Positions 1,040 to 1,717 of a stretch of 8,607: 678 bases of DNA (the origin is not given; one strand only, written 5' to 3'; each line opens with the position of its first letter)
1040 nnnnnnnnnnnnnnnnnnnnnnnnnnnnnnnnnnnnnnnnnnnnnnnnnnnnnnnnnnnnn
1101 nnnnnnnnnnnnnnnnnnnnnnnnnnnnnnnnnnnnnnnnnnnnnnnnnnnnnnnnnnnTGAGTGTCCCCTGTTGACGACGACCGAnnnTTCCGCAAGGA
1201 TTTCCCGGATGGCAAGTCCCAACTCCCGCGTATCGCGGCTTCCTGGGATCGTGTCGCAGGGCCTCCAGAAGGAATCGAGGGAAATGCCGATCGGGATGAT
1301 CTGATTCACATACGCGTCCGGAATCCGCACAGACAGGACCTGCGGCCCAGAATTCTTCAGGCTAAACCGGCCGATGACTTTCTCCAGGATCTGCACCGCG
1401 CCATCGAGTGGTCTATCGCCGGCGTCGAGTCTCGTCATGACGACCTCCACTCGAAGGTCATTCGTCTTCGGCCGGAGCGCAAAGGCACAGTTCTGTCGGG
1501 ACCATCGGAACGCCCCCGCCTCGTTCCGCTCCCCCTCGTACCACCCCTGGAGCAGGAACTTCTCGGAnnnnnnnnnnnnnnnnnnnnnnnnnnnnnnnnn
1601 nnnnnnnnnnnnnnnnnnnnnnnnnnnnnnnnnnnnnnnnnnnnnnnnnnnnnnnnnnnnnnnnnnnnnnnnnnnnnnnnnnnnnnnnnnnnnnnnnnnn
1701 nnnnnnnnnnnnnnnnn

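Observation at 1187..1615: Wzt carries about 140 extra C-terminal residues beyond the usual substrate-binding domain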

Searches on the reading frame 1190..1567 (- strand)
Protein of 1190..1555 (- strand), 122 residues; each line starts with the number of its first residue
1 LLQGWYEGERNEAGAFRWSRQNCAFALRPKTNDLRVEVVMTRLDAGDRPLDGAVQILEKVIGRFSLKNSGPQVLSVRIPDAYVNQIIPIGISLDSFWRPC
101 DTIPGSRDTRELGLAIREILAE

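Call 5: search_protein_families(library=pfam, proteins=[window:1190-1555:-], max_evalue=10)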
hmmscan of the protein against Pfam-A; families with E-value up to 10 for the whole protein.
window:1190-1555:- (122 aa): 0 families

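Call 24: search_solved_structures(query=A2, max_evalue=10, show_alignments=3)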
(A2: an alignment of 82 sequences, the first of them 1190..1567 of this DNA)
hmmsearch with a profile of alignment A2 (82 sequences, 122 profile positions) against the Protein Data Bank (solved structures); distinct sequences matched with E-value up to 10: 1.
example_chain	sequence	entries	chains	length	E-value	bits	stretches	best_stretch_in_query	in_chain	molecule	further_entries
2w3j_A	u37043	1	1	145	0.98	13.1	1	3-90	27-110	CARBOHYDRATE BINDING MODULE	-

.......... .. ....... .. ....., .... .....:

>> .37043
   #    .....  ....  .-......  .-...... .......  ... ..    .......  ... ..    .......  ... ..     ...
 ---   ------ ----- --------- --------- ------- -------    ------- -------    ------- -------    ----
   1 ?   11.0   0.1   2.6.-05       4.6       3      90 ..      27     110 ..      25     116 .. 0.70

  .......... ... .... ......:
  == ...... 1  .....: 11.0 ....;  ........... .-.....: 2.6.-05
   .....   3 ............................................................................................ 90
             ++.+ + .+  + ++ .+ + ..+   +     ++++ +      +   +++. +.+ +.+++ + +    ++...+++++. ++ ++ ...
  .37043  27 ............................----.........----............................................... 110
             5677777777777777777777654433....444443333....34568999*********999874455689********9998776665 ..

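Call 25: search_protein_families(library=pfam, alignment_id=A2, max_evalue=1)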
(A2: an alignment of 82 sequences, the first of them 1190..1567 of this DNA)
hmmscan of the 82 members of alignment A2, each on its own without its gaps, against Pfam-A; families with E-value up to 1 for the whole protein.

A. member 1, window:1190-1567:- (126 aa): 0 families

B. families by the number of members that match (of 82 scanned): 32 families (the first 25 are shown)
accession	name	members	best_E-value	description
PF16841.11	CBM60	8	0.0027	Ca-dependent carbohydrate-binding module xylan-binding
PF21467.3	BetaGal_gal-bd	2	0.035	Beta-galactosidase, galactose-binding domain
PF22895.2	DUF7024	2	0.094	Domain of unknown function (DUF7024)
PF20350.3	DUF6645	2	0.096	Family of unknown function (DUF6645)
PF14683.12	CBM-like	1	2.6e-05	Polysaccharide lyase family 4, domain III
PF20620.4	DUF6805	1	0.0011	Family of unknown function (DUF6805)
PF17527.7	ALC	1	0.0034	Phage ALC protein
PF16355.11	DUF4982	1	0.012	Domain of unknown function (DUF4982)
PF24253.1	DUF7454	1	0.021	Domain of unknown function (DUF7454)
PF18317.6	SDH_C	1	0.024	Shikimate 5'-dehydrogenase C-terminal domain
PF11324.13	DUF3126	1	0.025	Protein of unknown function (DUF3126)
PF12834.13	Phage_int_SAM_2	1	0.027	Phage integrase, N-terminal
PF16871.11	DUF5077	1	0.027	Domain of unknown function (DUF5077)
PF03422.21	CBM_6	1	0.032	Carbohydrate binding module (family 6)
PF24726.1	DUF7678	1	0.056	Domain of unknown function (DUF7678)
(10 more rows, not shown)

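Call 26: find_homologous_proteins(query=A2, max_evalue=0.00001)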
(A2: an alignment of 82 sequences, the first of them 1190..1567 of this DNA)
Query A2 (82 sequences) (126 aa, profile of the alignment): 2 proteins with E <= 0.00001 among 1434 candidates.
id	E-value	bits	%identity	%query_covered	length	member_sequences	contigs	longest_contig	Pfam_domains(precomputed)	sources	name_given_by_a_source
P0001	8.1e-33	131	87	100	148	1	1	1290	-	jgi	jgi:hypothetical protein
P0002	6.0e-29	119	76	100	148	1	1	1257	-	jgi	jgi:hypothetical protein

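Call 30: predict_structure(alignment_id=A2)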
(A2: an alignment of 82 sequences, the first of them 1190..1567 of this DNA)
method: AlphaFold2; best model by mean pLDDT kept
length: 126 residues; sequences in the alignment: 82
mean_pLDDT: 96.2   pTM: 0.88
mean pLDDT of the five models: 96.2, 96.3, 96.2, 96.1, 95.9
residues with pLDDT >= 90: 121; 70-90: 4; 50-70: 1; < 50: 0
segments of 3 or more residues with pLDDT < 50: none
pLDDT, mean of each block of 10 residues (from residue 1): 91 97 98 97 94 97 97 97 97 98 95 97 95
secondary structure, 60 per line:
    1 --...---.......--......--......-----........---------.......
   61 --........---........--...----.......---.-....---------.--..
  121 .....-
elements in order: E3-5 E9-15 E18-23 E26-31 E37-44 E54-60 E63-70 E74-81 E91-97 H103-106 E119-125

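Call 36: fold_search(model_id=the predicted structure, library=pdb)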
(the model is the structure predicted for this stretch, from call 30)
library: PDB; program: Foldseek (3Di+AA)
matches with E <= 10: 1456; with E <= 0.001: 5
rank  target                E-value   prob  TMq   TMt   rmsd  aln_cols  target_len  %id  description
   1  7jrl                  4.9e-04  1.00  0.41  0.15   8.6       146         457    8  The structure of CBM51-2 in complex with GlcNAc and INT domains from Clostridium perfringens ZmpB (released 2021-02-03)
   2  8xmz_A                5.4e-04  1.00  0.43  0.41   6.4       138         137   14  Crystal structure of a novel porphyran-binding carbohydrate binding module (released 2024-01-17)
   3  9fmt_A                6.7e-04  1.00  0.42  0.10   7.8       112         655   10  Cryo-EM structure of the BcsB hexameric crown from the E. coli cellulose secretion macrocomplex (released 2024-10-16)
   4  6yg8_D                8.7e-04  1.00  0.46  0.12   8.7       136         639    8  Cryo-EM structure of a BcsB pentamer in the context of an assembled Bcs macrocomplex (released 2021-02-24)
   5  9fmt_C                9.7e-04  1.00  0.46  0.13   8.0       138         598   10  Cryo-EM structure of the BcsB hexameric crown from the E. coli cellulose secretion macrocomplex (released 2024-10-16)
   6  1w0n                  1.3e-03  1.00  0.49  0.51   6.9       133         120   12  Structure of uncomplexed Carbohydrate Binding Domain CBM36 (released 2004-10-27)
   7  6yg8_B                1.3e-03  1.00  0.49  0.12   8.7       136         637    9  Cryo-EM structure of a BcsB pentamer in the context of an assembled Bcs macrocomplex (released 2021-02-24)
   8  7t7y                  1.4e-03  1.00  0.52  0.45   5.9       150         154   12  The crystal structure of family 8 carbohydrate-binding module from Dictyostelium discoideum complexed with iodine atoms (released 2022-04-20)
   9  7ay3                  1.4e-03  1.00  0.46  0.47   7.7       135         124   10  Crystal structure of the CBM36-1 domain of a multidomain xylanase from the hindgut metagenome of Trinervitermes trinervo (released 2020-11-18)
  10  7js4                  1.4e-03  1.00  0.43  0.08   9.9       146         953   11  The structure of the M60 catalytic domain with the CBM51-1 and CBM51-2 domains from Clostridium perfringens ZmpB (released 2021-02-03)
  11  2zxq                  1.9e-03  1.00  0.45  0.07   6.1       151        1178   11  Crystal structure of endo-alpha-N-acetylgalactosaminidase from Bifidobacterium longum (EngBF) (released 2009-06-16)
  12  8a19_A                1.9e-03  1.00  0.44  0.06   6.1       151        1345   11  Structure of a leucinostatin derivative determined by host lattice display : L1E4V1 construct (released 2022-12-07)
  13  7jrm                  2.0e-03  1.00  0.41  0.14  10.1       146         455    9  The structure of CBM51-2 and INT domains from Clostridium perfringens ZmpB (released 2021-02-03)
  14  9fmt_D                2.1e-03  1.00  0.46  0.11   9.2       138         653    9  Cryo-EM structure of the BcsB hexameric crown from the E. coli cellulose secretion macrocomplex (released 2024-10-16)
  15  6qep                  2.1e-03  1.00  0.44  0.06   5.7       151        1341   10  EngBF DARPin Fusion 4b H14 (released 2019-11-06)
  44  2w3j                  5.7e-03  1.00  0.53  0.50   6.3       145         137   14  Structure of a family 35 carbohydrate binding module from an environmental isolate (released 2009-01-20)
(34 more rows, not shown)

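Call 40: search_protein_families(library=ncbifam, alignment_id=A2, max_evalue=0.1)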
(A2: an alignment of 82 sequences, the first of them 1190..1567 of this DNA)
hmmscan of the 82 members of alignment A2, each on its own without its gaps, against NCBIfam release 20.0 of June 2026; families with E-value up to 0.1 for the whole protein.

A. member 1, window:1190-1567:- (126 aa): 0 families

B. families by the number of members that match (of 82 scanned): 5 families
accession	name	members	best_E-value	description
NF041155.2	encap_f1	1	0.023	family 1 encapsulin nanocompartment shell protein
NF040625.1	HacB2_Meth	1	0.032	homoaconitase small subunit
NF011266.0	PRK14672.1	1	0.045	excinuclease ABC subunit C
NF041187.1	blaRAD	1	0.088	RAD family carbapenem-hydrolyzing class D beta-lactamase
NF009991.0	PRK13460.1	1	0.093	F0F1 ATP synthase subunit B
